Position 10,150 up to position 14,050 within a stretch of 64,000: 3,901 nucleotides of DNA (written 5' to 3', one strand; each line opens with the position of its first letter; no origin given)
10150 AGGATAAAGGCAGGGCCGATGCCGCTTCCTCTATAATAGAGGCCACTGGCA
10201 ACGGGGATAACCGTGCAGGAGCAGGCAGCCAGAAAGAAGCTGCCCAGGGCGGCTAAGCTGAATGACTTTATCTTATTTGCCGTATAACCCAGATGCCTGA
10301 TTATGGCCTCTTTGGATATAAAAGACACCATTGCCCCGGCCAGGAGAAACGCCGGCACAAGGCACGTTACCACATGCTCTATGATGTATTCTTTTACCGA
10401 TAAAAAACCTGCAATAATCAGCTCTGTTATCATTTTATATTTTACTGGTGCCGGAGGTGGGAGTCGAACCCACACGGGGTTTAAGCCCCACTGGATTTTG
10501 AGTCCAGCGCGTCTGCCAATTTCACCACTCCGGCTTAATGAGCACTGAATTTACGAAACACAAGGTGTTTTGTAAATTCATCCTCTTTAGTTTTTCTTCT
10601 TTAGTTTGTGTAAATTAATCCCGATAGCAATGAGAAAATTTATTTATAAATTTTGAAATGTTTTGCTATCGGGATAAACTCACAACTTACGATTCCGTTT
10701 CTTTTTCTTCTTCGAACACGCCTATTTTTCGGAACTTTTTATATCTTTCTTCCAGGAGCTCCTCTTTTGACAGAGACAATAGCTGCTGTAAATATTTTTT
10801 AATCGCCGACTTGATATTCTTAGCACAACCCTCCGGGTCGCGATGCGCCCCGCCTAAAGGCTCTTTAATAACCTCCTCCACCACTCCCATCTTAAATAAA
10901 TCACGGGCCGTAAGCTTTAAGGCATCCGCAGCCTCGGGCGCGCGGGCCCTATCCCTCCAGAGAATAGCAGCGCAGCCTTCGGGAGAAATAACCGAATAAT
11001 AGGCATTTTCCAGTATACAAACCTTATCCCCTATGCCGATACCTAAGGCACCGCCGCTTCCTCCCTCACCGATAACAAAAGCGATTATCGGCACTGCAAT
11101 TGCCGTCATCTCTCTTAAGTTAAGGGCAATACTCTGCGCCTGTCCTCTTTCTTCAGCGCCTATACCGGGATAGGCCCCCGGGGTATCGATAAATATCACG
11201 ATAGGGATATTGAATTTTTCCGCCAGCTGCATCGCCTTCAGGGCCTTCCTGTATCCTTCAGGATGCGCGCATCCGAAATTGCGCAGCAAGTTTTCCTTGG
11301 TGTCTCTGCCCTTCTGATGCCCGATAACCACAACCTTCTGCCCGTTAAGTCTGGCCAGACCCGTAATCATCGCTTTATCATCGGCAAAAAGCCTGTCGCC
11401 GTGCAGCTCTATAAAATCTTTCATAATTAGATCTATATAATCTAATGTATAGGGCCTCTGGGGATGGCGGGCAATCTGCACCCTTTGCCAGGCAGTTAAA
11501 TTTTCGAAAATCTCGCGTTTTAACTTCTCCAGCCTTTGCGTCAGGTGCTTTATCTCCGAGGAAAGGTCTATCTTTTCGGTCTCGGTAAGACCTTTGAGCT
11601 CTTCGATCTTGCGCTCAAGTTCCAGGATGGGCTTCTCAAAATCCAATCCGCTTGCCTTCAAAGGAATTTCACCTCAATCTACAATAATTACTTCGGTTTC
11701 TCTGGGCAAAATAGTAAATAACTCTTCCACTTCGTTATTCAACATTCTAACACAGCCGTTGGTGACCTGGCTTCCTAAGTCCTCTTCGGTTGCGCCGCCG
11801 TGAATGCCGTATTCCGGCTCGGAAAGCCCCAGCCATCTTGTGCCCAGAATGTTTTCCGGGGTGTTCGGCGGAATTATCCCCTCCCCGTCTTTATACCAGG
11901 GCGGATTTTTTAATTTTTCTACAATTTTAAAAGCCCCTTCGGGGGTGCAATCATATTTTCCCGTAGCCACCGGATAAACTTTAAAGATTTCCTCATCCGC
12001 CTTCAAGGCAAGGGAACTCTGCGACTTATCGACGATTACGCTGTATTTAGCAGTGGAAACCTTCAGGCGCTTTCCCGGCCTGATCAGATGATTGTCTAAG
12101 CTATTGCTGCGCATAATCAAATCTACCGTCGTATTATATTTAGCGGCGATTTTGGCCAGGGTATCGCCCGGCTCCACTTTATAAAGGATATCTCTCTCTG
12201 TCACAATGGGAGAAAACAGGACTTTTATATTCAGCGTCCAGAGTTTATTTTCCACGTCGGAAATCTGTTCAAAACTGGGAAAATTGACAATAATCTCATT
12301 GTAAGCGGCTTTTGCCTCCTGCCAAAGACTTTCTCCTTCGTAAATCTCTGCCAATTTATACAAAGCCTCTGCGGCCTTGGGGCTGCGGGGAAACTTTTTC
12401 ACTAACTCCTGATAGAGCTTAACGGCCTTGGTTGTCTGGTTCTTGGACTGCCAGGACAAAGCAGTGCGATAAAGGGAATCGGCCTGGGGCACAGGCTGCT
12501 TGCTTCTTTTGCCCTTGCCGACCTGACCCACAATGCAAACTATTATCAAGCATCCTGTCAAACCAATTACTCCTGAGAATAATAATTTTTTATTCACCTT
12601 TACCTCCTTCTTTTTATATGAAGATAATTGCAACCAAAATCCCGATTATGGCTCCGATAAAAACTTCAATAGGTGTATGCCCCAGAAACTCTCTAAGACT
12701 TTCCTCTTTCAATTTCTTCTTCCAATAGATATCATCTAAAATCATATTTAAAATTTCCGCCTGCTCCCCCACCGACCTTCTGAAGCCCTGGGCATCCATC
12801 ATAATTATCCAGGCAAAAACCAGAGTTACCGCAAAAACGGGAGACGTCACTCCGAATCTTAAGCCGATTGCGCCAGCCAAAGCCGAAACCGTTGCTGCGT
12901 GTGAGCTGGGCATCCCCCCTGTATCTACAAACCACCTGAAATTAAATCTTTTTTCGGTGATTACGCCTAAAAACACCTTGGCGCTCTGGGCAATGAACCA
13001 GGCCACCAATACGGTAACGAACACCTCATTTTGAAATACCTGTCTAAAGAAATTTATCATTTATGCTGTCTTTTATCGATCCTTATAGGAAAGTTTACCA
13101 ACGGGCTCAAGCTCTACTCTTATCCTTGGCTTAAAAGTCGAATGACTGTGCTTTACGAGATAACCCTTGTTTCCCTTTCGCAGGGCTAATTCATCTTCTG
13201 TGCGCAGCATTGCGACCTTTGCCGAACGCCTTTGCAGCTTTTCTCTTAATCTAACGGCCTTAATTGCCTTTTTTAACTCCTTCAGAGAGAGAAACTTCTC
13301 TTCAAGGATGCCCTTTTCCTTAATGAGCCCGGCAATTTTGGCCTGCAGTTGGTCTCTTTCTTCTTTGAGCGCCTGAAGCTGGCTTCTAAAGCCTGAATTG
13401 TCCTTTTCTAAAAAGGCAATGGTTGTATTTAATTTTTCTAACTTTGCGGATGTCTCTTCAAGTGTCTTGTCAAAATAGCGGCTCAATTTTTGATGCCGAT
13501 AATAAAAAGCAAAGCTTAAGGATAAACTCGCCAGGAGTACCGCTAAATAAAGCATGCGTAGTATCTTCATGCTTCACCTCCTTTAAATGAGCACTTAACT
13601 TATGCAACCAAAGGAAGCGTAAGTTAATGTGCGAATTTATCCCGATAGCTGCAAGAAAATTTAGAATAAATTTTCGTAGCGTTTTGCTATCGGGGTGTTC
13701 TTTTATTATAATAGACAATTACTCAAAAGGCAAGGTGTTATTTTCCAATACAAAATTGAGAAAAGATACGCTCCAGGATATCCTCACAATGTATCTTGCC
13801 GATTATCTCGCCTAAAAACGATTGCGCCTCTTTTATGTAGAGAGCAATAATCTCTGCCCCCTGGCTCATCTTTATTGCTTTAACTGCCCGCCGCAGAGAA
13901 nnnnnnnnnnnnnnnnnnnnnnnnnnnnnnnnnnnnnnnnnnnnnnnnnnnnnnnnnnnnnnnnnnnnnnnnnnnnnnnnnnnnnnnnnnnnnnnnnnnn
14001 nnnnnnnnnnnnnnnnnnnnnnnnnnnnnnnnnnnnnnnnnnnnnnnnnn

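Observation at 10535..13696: Repeated hairpin-plus-promoter-like intergenic module at two loci (downstream of accA and upstream of tRNA-Leu; downstream of mnmE and upstream of a coiled-coil gene)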

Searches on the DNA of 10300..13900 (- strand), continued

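Call 81: search_with_rna_model(model_id=R1, sources=[L163, L164, L165, L166, L167, L168, L169, L170, L171, L172, L173, L174, L175, L176, L177, L178, L179, L180, L181, L182, L183, L184, L185, L186, L187, L188, L189, L190, L191, L192, L193, L194, L195, L196, L197, L198, L199, L200, L201, L202, L203, L204, L205, L206, L207, L208, L209, L210, L211, L212, L213, L214, L215, L216, L217, L218, L219, L220, L221, L222, L223, L224, L225, L226, L227, L228, L229, L230, L231, L232, L233, L234, L235, L236, L237, L238, L239, L240, L241], max_evalue=0.001)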
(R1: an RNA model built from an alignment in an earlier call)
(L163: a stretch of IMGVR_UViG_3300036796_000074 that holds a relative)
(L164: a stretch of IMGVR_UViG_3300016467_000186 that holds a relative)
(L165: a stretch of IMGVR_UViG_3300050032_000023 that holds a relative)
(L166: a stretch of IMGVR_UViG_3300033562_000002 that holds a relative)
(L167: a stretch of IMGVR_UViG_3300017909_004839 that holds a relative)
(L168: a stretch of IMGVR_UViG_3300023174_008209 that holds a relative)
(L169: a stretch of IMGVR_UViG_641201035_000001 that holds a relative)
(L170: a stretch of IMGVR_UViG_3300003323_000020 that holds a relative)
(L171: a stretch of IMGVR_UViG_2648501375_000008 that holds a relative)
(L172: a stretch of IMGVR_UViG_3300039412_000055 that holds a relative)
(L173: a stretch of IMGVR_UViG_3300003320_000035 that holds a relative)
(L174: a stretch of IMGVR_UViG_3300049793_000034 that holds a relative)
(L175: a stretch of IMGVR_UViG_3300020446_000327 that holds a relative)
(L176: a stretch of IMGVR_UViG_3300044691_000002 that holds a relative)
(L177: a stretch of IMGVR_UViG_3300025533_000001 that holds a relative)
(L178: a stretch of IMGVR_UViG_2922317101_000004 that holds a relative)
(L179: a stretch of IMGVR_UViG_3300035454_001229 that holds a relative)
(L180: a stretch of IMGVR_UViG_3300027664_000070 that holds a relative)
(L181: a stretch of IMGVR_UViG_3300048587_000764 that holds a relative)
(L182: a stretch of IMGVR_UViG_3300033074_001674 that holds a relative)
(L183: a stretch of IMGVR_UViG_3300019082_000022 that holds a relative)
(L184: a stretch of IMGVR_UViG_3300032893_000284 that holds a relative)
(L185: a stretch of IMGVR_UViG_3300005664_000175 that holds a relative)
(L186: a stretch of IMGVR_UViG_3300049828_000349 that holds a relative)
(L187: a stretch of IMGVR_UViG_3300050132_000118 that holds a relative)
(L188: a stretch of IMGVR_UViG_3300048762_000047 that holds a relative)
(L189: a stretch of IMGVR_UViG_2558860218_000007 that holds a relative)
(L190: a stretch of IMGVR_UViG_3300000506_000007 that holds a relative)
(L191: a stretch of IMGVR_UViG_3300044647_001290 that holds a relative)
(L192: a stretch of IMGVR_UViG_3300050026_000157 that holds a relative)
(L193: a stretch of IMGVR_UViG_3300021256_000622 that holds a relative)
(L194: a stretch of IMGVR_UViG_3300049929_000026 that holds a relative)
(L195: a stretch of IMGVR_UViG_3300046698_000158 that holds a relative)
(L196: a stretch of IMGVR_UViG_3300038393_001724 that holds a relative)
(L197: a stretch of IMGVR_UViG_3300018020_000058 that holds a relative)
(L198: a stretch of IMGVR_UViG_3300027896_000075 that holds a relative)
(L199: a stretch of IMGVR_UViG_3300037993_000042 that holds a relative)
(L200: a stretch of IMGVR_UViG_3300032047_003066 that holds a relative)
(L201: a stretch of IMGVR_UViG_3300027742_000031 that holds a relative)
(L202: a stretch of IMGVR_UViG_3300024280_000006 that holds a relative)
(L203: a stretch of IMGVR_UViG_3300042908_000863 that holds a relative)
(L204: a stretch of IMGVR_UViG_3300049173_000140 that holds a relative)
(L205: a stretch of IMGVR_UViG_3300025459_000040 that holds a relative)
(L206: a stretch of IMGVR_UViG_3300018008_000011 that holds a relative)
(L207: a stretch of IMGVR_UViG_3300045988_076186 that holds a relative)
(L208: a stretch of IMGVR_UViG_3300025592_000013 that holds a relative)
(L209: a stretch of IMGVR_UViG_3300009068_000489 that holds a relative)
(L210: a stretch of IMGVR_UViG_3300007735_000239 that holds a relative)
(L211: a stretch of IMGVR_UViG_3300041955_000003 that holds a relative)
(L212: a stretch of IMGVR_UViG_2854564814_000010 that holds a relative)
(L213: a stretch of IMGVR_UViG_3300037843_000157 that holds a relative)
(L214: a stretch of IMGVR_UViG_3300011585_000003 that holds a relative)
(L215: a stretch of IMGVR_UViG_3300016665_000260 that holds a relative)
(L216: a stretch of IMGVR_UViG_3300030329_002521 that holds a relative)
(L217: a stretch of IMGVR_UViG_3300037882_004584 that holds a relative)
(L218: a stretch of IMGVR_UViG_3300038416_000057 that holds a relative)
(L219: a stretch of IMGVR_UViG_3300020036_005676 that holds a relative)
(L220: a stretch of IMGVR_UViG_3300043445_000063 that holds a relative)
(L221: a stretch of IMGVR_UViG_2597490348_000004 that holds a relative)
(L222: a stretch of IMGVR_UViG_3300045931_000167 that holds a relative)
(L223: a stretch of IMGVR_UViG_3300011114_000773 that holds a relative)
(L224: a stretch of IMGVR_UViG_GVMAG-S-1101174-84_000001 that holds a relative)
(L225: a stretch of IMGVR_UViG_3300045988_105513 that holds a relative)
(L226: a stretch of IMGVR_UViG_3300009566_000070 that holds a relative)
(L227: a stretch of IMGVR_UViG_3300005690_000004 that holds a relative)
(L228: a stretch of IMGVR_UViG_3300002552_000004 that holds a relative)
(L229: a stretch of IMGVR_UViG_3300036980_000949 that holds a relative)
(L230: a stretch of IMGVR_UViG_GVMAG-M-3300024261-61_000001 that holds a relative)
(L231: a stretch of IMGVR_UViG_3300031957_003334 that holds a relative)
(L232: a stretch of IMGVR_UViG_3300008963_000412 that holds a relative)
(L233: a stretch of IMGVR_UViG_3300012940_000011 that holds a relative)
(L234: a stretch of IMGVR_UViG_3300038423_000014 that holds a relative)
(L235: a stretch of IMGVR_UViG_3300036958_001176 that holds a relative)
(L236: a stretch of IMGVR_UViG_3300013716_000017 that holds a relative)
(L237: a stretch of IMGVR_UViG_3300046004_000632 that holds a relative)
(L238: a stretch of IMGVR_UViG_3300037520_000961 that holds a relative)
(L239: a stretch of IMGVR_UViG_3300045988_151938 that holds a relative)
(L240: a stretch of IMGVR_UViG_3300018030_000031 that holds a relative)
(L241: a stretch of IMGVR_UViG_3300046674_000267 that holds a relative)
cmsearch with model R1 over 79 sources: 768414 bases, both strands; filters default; matches with E-value up to 0.001: 2.
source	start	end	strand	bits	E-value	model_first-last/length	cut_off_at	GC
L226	4918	4974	-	50.7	8.1e-12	1-58/58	no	0.35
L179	3322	3378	+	41.9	5.6e-09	1-58/58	no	0.37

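Call 83: search_with_rna_model(model_id=R1, sources=[L226, L179], filters=off, max_evalue=1)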
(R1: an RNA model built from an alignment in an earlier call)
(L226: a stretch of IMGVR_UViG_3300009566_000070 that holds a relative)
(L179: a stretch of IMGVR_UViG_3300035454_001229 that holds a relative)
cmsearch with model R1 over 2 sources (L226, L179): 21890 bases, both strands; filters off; matches with E-value up to 1: 4.
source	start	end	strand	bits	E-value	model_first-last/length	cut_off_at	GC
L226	4918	4974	-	50.7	2.3e-13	1-58/58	no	0.35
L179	3322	3378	+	41.9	1.6e-10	1-58/58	no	0.37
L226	6763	6820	+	22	0.00045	1-58/58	no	0.53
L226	5223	5279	-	15.6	0.051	1-58/58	no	0.49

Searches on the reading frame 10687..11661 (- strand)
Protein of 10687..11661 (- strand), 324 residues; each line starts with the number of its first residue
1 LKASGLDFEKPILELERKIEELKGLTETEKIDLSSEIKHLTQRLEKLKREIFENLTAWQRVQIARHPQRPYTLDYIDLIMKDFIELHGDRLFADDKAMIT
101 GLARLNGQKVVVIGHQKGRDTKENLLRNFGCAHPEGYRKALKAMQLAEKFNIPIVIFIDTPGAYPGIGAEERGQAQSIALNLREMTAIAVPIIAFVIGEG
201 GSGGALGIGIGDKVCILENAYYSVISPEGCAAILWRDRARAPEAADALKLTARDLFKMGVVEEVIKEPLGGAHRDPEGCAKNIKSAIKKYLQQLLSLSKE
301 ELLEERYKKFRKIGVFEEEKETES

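Call 28: search_protein_families(library=pfam, proteins=[window:10687-11661:-], max_evalue=0.001)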
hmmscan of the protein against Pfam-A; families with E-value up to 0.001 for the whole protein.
window:10687-11661:- (324 aa): 2 families
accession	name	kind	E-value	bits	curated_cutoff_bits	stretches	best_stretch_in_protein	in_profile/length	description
PF03255.19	ACCA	-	8.1e-151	501.9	23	1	6-314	2-310/310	Acetyl co-enzyme A carboxylase carboxyltransferase-like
PF01039.27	Carboxyl_trans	-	2.5e-23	82.9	22.3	1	96-246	282-428/493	Carboxyl transferase domain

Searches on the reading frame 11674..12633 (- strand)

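Call 28: search_protein_families(library=pfam, proteins=[window:11674-12633:-], max_evalue=0.001)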
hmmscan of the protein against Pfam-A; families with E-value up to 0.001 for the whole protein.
window:11674-12633:- (319 aa): 7 families
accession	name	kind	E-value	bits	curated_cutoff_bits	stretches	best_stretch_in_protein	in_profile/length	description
PF03734.19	YkuD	-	1.3e-19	71.7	23.4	1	197-317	2-146/146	L,D-transpeptidase catalytic domain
PF01476.26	LysM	-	7e-14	51.9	20.9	1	151-192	1-42/43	LysM domain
PF13174.12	TPR_6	-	1.1e-13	51.2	26.3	2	52-84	1-33/33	Tetratricopeptide repeat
PF07719.23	TPR_2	-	1.8e-06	28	27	0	88-119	1-32/34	Tetratricopeptide repeat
PF13432.12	TPR_16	-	5.6e-06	27.1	32.7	1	64-119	10-62/65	Tetratricopeptide repeat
PF13428.12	TPR_14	-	7.1e-05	23.6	23.5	0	65-91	15-41/44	Tetratricopeptide repeat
PF00515.34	TPR_1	-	0.00047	20.3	27.8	0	88-120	1-33/34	Tetratricopeptide repeat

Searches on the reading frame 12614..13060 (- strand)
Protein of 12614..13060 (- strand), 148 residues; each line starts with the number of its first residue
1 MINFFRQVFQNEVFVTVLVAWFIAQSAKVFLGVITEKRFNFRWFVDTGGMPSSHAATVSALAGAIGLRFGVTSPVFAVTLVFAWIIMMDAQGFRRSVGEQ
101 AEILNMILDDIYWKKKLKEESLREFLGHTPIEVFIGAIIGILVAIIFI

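Call 28: search_protein_families(library=pfam, proteins=[window:12614-13060:-], max_evalue=0.001)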
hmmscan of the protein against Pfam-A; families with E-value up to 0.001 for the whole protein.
window:12614-13060:- (148 aa): 1 family
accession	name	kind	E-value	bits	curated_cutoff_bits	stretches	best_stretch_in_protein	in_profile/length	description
PF02681.20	DUF212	-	4e-47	160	26.5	1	9-143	1-126/126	Divergent PAP2 family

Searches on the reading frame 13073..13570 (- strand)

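Call 28: search_protein_families(library=pfam, proteins=[window:13073-13570:-], max_evalue=0.001)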
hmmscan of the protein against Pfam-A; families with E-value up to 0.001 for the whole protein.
window:13073-13570:- (165 aa): 1 family
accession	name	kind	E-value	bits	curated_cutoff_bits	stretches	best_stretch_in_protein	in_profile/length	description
PF12325.13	TMF_TATA_bd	-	0.0002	21.9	29.1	1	41-110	11-80/115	TATA element modulatory factor 1 TATA binding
